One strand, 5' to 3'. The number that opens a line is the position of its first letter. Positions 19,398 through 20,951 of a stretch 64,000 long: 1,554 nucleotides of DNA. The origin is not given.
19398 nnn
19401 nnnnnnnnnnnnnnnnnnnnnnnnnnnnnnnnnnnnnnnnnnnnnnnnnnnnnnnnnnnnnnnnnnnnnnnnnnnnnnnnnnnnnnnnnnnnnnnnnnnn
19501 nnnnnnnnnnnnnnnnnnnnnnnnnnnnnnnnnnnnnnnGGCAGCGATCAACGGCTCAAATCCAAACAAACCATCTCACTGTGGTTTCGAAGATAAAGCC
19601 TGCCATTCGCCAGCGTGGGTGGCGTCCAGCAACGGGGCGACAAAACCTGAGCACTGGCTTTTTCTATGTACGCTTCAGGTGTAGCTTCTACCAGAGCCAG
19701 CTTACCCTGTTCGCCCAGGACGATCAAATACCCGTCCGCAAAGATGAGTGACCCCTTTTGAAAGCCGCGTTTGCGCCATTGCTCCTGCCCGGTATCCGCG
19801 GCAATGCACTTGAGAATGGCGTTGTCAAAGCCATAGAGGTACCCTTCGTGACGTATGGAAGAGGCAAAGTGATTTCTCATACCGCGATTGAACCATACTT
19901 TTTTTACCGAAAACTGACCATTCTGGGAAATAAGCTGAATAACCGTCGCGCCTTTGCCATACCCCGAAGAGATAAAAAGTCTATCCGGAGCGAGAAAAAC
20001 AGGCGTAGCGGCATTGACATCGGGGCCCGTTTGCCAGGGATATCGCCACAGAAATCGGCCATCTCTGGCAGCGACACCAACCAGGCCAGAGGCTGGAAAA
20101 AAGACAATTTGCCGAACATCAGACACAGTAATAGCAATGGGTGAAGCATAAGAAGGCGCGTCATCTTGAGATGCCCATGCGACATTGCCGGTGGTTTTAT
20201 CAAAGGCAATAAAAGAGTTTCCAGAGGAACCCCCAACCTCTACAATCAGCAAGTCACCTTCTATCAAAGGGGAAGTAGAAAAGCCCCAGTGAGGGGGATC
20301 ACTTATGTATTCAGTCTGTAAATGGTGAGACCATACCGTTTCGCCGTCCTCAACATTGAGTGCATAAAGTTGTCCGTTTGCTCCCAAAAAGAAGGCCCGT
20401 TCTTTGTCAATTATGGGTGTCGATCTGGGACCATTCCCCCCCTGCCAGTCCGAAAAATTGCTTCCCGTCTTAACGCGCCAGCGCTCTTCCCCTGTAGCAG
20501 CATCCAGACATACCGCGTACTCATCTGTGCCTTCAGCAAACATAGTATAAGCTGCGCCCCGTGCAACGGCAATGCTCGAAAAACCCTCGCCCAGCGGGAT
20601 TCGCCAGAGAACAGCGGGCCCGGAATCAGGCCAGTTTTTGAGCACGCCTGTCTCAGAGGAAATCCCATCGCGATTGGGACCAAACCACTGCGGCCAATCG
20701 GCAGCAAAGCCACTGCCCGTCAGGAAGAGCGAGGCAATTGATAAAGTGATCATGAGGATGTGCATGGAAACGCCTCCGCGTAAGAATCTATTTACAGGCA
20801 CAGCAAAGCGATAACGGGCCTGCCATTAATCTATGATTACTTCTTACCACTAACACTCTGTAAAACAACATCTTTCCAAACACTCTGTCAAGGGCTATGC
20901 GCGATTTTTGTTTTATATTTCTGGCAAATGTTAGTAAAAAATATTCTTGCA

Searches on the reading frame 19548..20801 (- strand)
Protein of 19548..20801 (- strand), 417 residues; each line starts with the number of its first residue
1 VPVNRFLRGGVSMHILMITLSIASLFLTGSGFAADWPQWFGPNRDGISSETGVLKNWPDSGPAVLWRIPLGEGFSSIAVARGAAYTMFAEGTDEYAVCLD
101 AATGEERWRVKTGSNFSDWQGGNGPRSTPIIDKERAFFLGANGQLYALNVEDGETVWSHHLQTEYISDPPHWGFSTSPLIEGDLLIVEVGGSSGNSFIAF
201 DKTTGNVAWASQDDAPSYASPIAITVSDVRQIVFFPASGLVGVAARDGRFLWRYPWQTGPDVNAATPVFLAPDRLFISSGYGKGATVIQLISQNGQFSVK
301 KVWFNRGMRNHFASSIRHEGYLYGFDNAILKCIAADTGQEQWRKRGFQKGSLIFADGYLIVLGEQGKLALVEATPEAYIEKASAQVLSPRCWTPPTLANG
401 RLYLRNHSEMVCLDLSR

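Call 36: search_protein_families(library=pfam, proteins=[window:19548-20801:-], max_evalue=0.00001)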
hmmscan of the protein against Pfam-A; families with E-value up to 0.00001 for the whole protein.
window:19548-20801:- (417 aa): 3 families
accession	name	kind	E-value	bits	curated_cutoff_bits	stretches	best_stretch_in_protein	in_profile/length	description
PF13360.13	PQQ_2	-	2.3e-44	152.2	27.6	2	95-343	4-232/233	Outer membrane protein assembly factor BamB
PF13570.13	Beta-prop_ACSF4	-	1e-13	51.8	133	1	63-255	40-211/329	Beta-alanine-activating enzyme, beta-propeller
PF01011.28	PQQ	-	1.4e-09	37.7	26.7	0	143-232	497-594/595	Glucose/ethanol/alcohol dehydrogenase, beta-propeller domain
